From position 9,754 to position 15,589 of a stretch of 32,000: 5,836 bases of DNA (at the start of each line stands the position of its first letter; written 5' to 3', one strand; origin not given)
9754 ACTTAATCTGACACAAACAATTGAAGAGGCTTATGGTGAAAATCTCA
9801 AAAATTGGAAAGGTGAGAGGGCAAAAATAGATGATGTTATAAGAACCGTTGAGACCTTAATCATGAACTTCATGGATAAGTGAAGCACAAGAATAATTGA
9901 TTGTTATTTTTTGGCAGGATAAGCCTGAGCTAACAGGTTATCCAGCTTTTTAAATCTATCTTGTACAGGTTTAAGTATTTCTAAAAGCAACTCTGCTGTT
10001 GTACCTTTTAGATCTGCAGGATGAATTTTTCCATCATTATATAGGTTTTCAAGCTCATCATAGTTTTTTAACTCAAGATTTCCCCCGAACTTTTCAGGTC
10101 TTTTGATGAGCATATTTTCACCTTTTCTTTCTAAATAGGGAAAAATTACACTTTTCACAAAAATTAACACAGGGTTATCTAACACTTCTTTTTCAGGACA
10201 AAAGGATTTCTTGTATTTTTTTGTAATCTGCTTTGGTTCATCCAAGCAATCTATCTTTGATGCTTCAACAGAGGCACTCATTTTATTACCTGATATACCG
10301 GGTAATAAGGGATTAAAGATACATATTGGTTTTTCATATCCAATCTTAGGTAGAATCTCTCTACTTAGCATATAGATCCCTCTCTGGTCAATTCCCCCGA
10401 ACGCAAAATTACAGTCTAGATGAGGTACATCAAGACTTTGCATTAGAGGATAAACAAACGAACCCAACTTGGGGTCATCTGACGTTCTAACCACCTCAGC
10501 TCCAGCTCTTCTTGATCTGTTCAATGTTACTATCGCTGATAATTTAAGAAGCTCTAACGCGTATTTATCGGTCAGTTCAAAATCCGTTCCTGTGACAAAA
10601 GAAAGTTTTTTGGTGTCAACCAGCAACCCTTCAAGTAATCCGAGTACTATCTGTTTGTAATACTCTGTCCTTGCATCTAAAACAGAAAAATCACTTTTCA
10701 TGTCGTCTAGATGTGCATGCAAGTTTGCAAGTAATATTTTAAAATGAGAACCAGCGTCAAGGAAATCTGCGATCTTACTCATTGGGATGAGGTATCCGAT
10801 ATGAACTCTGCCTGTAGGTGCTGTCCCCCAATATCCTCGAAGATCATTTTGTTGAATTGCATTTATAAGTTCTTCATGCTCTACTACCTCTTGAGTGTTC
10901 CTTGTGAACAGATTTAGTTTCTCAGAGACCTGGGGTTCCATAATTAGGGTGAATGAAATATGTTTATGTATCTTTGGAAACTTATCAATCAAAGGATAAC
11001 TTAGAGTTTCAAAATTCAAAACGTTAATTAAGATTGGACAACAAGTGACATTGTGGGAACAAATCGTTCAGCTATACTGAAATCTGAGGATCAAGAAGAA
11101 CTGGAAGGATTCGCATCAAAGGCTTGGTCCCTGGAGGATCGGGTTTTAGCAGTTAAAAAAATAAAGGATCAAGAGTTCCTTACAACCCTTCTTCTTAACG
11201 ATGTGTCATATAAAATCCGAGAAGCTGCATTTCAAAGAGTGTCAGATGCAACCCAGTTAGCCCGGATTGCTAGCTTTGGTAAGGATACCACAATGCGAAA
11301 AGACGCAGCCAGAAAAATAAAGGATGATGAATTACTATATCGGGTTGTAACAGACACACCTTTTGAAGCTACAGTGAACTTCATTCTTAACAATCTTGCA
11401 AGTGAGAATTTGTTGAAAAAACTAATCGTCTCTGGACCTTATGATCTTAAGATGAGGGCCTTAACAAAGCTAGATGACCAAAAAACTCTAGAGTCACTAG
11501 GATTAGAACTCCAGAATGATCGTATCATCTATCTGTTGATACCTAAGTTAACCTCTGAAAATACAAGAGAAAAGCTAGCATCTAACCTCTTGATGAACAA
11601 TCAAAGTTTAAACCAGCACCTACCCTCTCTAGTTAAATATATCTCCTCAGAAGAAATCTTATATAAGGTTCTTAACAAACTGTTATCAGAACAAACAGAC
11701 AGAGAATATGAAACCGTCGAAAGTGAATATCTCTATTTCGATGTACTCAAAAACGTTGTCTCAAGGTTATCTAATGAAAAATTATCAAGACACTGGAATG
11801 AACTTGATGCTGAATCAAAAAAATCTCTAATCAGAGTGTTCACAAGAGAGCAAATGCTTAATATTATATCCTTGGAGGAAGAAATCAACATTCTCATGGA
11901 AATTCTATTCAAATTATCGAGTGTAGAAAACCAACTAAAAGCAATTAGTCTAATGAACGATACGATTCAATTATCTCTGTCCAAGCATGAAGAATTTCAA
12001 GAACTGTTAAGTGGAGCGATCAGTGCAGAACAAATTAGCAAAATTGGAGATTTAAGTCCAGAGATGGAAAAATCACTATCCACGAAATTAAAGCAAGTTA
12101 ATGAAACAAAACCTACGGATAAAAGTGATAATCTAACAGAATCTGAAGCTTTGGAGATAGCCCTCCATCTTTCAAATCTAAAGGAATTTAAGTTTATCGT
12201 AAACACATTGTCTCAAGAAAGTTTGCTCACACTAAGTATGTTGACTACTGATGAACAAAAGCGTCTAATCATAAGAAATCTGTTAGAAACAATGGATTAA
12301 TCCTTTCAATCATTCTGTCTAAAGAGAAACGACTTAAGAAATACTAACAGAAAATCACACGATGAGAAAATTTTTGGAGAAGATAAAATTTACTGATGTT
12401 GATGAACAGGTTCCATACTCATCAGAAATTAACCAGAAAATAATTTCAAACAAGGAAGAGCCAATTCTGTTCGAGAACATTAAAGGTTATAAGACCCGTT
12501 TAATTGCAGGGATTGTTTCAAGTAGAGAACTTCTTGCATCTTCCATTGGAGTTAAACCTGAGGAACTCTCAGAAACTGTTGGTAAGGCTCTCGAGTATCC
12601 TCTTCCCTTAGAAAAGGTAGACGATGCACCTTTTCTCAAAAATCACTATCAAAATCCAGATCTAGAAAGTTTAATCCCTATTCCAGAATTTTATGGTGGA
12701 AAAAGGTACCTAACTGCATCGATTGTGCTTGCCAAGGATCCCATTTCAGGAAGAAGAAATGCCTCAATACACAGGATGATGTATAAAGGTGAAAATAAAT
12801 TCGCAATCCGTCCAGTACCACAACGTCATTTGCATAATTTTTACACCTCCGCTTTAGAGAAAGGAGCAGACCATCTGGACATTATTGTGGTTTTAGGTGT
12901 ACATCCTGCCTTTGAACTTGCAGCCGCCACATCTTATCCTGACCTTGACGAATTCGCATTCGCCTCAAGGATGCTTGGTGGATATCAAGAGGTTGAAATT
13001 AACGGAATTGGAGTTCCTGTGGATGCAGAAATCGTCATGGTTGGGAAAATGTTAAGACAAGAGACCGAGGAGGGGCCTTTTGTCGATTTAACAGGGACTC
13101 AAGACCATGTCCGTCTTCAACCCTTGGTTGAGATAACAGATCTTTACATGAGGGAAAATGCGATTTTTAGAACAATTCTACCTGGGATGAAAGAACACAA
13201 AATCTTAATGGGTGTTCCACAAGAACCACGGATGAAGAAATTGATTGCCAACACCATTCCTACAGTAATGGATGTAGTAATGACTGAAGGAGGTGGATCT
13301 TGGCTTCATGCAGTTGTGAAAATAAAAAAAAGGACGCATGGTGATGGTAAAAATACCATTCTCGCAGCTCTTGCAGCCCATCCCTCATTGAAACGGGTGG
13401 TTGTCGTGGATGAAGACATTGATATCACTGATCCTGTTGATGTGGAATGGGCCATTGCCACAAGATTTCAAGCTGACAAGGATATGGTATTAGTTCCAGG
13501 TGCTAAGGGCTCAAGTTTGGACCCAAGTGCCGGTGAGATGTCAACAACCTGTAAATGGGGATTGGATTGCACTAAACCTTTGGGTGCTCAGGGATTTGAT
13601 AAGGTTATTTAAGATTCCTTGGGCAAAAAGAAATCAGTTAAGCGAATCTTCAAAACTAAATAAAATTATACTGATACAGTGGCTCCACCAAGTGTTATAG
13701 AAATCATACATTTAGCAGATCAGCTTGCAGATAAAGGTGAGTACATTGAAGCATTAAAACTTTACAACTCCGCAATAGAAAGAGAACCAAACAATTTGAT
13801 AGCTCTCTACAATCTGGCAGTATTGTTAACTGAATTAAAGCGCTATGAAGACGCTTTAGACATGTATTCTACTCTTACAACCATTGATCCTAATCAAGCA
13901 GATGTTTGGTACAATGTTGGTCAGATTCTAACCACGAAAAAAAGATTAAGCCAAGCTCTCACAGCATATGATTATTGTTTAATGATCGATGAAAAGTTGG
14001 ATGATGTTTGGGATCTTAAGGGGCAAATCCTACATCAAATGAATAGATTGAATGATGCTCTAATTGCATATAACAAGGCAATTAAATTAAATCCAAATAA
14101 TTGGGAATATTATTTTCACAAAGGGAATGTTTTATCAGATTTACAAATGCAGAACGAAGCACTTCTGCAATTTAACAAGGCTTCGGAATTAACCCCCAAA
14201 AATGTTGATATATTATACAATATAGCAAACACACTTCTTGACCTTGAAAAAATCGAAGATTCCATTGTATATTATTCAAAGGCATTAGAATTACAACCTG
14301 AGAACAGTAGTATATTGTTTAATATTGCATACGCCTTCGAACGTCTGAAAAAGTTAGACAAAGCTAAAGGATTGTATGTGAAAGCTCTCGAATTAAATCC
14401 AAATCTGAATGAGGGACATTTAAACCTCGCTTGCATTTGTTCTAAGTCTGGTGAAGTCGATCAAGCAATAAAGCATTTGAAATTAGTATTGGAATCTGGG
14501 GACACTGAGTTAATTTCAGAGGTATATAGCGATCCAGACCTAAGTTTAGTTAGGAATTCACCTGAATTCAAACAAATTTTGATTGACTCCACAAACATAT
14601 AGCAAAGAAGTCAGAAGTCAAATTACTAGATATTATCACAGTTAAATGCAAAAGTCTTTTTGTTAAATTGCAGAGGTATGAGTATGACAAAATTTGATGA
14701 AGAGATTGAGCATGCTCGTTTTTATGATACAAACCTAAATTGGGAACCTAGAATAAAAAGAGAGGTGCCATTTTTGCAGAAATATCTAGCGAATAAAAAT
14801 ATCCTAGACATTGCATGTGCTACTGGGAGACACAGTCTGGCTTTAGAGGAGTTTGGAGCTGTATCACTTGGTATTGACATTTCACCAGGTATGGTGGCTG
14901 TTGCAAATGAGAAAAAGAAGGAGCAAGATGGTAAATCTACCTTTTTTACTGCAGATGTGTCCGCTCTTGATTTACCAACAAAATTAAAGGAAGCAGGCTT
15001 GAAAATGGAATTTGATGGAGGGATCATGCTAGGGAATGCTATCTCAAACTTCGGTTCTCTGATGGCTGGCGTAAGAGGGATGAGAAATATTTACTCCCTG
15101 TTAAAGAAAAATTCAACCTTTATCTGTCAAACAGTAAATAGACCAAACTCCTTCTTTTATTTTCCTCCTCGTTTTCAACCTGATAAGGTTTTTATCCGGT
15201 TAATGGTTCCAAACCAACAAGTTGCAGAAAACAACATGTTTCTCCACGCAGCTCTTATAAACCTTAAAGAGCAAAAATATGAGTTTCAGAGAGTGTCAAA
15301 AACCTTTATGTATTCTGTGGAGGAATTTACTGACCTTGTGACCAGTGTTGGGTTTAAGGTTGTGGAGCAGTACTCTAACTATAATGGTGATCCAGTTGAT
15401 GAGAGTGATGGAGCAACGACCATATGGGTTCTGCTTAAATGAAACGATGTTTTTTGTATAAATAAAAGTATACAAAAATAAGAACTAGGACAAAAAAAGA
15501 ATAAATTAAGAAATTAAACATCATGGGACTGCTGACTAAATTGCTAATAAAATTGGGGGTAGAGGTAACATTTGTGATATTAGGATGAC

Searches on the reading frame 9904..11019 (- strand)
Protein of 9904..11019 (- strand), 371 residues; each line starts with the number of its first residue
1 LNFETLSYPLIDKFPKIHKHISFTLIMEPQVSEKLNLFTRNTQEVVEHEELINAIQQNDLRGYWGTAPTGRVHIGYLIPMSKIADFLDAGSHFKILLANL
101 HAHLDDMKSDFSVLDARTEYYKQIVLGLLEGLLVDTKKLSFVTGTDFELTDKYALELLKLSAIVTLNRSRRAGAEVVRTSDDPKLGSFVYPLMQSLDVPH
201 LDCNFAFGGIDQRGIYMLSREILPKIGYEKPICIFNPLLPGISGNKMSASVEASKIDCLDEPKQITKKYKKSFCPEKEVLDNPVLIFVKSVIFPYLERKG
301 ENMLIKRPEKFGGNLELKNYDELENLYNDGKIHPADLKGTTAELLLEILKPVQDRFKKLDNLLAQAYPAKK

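Call 12: search_protein_families(library=pfam, proteins=[window:9904-11019:-], max_evalue=0.001)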
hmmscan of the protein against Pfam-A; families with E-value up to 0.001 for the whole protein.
window:9904-11019:- (371 aa): 1 family
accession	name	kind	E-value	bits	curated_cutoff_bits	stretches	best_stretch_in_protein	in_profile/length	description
PF00579.31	tRNA-synt_1b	-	1.9e-51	175.6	21.1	1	57-349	3-291/292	tRNA synthetases class I (W and Y)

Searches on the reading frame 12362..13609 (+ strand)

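Call 89: search_protein_families(library=pfam, proteins=[window:12362-13609:+], max_evalue=0.001)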
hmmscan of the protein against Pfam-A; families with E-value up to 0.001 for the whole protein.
window:12362-13609:+ (416 aa): 3 families
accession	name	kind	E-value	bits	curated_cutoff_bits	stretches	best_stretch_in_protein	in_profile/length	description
PF01977.22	UbiD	-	2.9e-43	147.9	23.3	1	86-276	3-205/206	3-octaprenyl-4-hydroxybenzoate carboxy-lyase Rift-related domain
PF20696.2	UbiD_C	-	2.3e-36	125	24.2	1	281-403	2-127/127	3-octaprenyl-4-hydroxybenzoate carboxy-lyase C-terminal domain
PF20695.2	UbiD_N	-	8.1e-07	29.5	24.3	1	21-77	21-78/78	3-octaprenyl-4-hydroxybenzoate carboxy-lyase N-terminal domain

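Call 90: search_protein_families(library=ncbifam, proteins=[window:12362-13609:+], max_evalue=0.001)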
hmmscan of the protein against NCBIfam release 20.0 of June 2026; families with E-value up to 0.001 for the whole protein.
window:12362-13609:+ (416 aa): 7 families
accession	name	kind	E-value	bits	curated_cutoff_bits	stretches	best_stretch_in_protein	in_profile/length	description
TIGR00148.1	TIGR00148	subfamily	5.2e-105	351.7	244.85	1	1-406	1-438/438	UbiD family decarboxylase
NF041204.1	VdcC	exception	6.5e-65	219.4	650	1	23-408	33-440/467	non-oxidative hydroxyarylic acid decarboxylases subunit C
TIGR03701.1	mena_SCO4490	equivalog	5.2e-37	127.6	495.9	1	99-394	127-429/433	menaquinone biosynthesis decarboxylase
NF008175.0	PRK10922.1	equivalog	1.5e-33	116.1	788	1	115-405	157-457/497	4-hydroxy-3-polyprenylbenzoate decarboxylase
TIGR02724.1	phenyl_P_beta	equivalog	9e-21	73.8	468.95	1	22-397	31-433/472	phenylphosphate carboxylase subunit beta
NF041219.1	BagN_FevL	exception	9e-13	47.5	1000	1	107-370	153-433/502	bagremycin/ferroverdin biosynthesis UbiD family decarboxylase BagN/FevL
TIGR02723.1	phenyl_P_alpha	equivalog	1.7e-11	43.5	564.6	1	35-392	51-427/485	phenylphosphate carboxylase subunit alpha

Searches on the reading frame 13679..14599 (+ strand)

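Call 5: search_protein_families(library=pfam, proteins=[window:13679-14599:+], max_evalue=0.01)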
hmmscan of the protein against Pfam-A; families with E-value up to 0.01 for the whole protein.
window:13679-14599:+ (307 aa): 35 families (the best 25 are shown)
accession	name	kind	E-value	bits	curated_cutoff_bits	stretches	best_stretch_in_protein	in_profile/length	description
PF00515.34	TPR_1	-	3.1e-49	163.3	27.8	6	177-209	2-34/34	Tetratricopeptide repeat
PF07719.23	TPR_2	-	2.6e-47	155.5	27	5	110-141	3-34/34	Tetratricopeptide repeat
PF13414.12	TPR_11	-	8.1e-41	137.9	26.8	5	115-153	1-39/42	TPR repeat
PF13181.12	TPR_8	-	2.3e-38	127.5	25.7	3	109-141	2-34/34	Tetratricopeptide repeat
PF13431.12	TPR_17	-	5.4e-37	123.4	24.4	5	28-60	1-33/34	Tetratricopeptide repeat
PF14559.12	TPR_19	-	1e-26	93.5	25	3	17-77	2-62/68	Tetratricopeptide repeat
PF13428.12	TPR_14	-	2.2e-25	87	23.5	3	11-48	6-43/44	Tetratricopeptide repeat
PF13432.12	TPR_16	-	1.3e-24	86.7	32.7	2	12-73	3-64/65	Tetratricopeptide repeat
PF13424.12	TPR_12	-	7.9e-22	77.7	30.1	4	11-65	8-70/77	Tetratricopeptide repeat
PF23914.1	TPR_CcmH_CycH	-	4.7e-17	62.7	42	2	110-211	52-156/158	Cytochrome c-type biogenesis protein H TPR domain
PF12895.13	ANAPC3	-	2e-14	54.1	27.2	2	121-200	2-80/82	Anaphase-promoting complex, cyclosome, subunit 3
PF13174.12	TPR_6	-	1e-12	48.2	26.3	0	42-72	2-32/33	Tetratricopeptide repeat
PF13176.12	TPR_7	-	1.9e-12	46.6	27.9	0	248-272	3-27/36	Tetratricopeptide repeat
PF24575.1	TPR_Slam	-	9.6e-10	39.3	35.2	1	16-61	57-102/104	Surface lipoprotein assembly modifier, N-terminal TPR repeats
PF25064.1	ARM_TT21_5th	-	1.3e-08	35.6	27.8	1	12-100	7-98/117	TT21 fifth ARM repeats domain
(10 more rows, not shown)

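Call 6: search_protein_families(library=ncbifam, proteins=[window:13679-14599:+], max_evalue=0.01)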
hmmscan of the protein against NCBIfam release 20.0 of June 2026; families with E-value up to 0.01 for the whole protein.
window:13679-14599:+ (307 aa): 35 families (the best 25 are shown)
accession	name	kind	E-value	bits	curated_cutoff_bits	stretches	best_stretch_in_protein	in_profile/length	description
NF040959.1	MamA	equivalog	3.2e-39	134.5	200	3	14-171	45-202/204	magnetosome protein MamA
TIGR02917.1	PEP_TPR_lipo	equivalog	7.7e-26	90.2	312.2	3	161-268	586-693/899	XrtA/PEP-CTERM system TPR-repeat protein PrsT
TIGR02552.1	LcrH_SycD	equivalog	2.3e-23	82.4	104.8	3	29-136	7-114/136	SycD/LcrH family type III secretion system chaperone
NF033920.0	C39_PA2778_fam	equivalog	7.9e-22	77.9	150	3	10-101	160-251/255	PA2778 family cysteine peptidase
TIGR02521.1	type_IV_pilW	equivalog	2.5e-19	69.8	154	2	122-268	45-193/234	type IV pilus biogenesis/stability protein PilW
NF033762.1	social_mot_Tgl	equivalog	3.4e-19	69.2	225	3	192-272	47-128/252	social motility TPR repeat lipoprotein Tgl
NF047558.1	TPR_END_plus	domain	5.8e-19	67.8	32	1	248-301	3-55/56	TPR end-of-group domain-containing protein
TIGR00990.1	3a0801s09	subfamily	3.1e-17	62.5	757.25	3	158-264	347-453/615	mitochondrial import receptor subunit TOM70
NF053607.1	CHU_0125_OmpA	equivalog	1.9e-16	59.7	620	3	194-276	37-119/639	CHU_0125 family OmpA-like outer membrane integrity protein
NF033758.1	gliding_GltE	equivalog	5e-16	58.7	225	1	19-268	99-349/411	adventurous gliding motility TPR repeat lipoprotein GltE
NF047371.1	FlcA_CTERM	equivalog_domain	1.9e-14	53.1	300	2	117-208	447-539/646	periplasmic flagellar collar protein FlcA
NF052415.1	T3SS_chap_SctY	equivalog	3.9e-14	53.1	70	2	24-98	24-101/106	type III secretion apparatus assembly chaperone SctY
TIGR03939.1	PGA_TPR_OMP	equivalog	1e-13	50.5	366.65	2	18-122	98-202/800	poly-beta-1,6 N-acetyl-D-glucosamine export porin PgaA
NF002725.1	PRK02603.1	equivalog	1.2e-12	48.2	143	2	18-111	47-143/173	photosystem I assembly protein Ycf3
NF040561.1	PrimPol_Msp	equivalog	7e-10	38.1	200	1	158-258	7-99/515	CRISPR-associated primase-polymerase type A1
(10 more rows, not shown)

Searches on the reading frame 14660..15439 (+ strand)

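Call 5: search_protein_families(library=pfam, proteins=[window:14660-15439:+], max_evalue=0.01)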
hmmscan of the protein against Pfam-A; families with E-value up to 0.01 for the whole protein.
window:14660-15439:+ (260 aa): 6 families
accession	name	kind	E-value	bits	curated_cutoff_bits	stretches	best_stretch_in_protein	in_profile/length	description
PF13649.12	Methyltransf_25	-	8.1e-10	39.7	27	1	48-107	1-62/97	Methyltransferase domain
PF13847.12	Methyltransf_31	-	4.5e-09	36.6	27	1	45-160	4-113/145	Methyltransferase domain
PF13489.12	Methyltransf_23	-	1.7e-08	34.8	27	1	32-237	9-164/164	Methyltransferase domain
PF08241.18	Methyltransf_11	-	4.2e-08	34.1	21.2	1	49-107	1-58/95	Methyltransferase domain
PF08242.18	Methyltransf_12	-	1.8e-06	29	30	1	49-152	1-96/98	Methyltransferase domain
PF01209.24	Ubie_methyltran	-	0.00047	20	20.1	1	42-240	45-220/233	ubiE/COQ5 methyltransferase family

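Call 6: search_protein_families(library=ncbifam, proteins=[window:14660-15439:+], max_evalue=0.01)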
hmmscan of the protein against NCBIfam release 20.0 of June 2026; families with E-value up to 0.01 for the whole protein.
window:14660-15439:+ (260 aa): 18 families
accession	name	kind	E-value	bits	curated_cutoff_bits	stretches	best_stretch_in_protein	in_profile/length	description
NF051855.1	GlySarMtaseBact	equivalog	1.3e-10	41.3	350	1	21-242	27-239/259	glycine/sarcosine N-methyltransferase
NF001244.0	PRK00216.1-5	equivalog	1.3e-09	37.7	216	1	44-239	48-222/236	bifunctional demethylmenaquinone methyltransferase/2-methoxy-6-polyprenyl-1,4-benzoquinol methylase UbiE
NF043040.1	corrin_prot_MT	hypoth_equivalog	1.8e-09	37.4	180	1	41-108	37-105/216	corrinoid protein-associated methyltransferase CpaM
TIGR01934.1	MenG_MenH_UbiE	subfamily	2.7e-09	36.7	158.35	1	42-237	38-208/223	ubiquinone/menaquinone biosynthesis methyltransferase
TIGR02021.1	BchM-ChlM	equivalog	8.6e-08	31.9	158.9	1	38-103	47-115/218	magnesium protoporphyrin IX methyltransferase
NF041820.1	daptide_MTase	equivalog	4.5e-06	26.3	175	1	45-108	37-104/243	daptide-type RiPP biosynthesis methyltransferase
TIGR01983.1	UbiG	equivalog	1.8e-05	24.2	102.95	1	34-100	39-106/228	bifunctional 2-polyprenyl-6-hydroxyphenol methylase/3-demethylubiquinol 3-O-methyltransferase UbiG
TIGR02072.1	BioC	equivalog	2.6e-05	24.1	184.95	1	38-107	26-95/244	malonyl-ACP O-methyltransferase BioC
TIGR04345.1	ovoA_Cterm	equivalog_domain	9.9e-05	22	170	1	44-101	38-96/242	putative 4-mercaptohistidine N1-methyltransferase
TIGR02752.1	MenG_heptapren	equivalog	0.00016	21.3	419.85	1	45-167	46-160/231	demethylmenaquinone methyltransferase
NF001243.0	PRK00216.1-4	equivalog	0.00024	20.5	235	1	45-235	48-216/237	demethylmenaquinone methyltransferase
NF001241.0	PRK00216.1-2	equivalog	0.00041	20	327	1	44-87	51-94/231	demethylmenaquinone methyltransferase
NF007610.0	PRK10258.1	equivalog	0.0011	18.3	342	1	46-107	44-101/251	malonyl-ACP O-methyltransferase BioC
NF001790.0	PRK00517.3-3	equivalog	0.0013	18.2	269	1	43-102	121-181/262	50S ribosomal protein L11 methyltransferase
NF002909.0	PRK03522.2-1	equivalog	0.0014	17.8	553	1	7-99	195-287/374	23S rRNA (uracil(747)-C(5))-methyltransferase RlmC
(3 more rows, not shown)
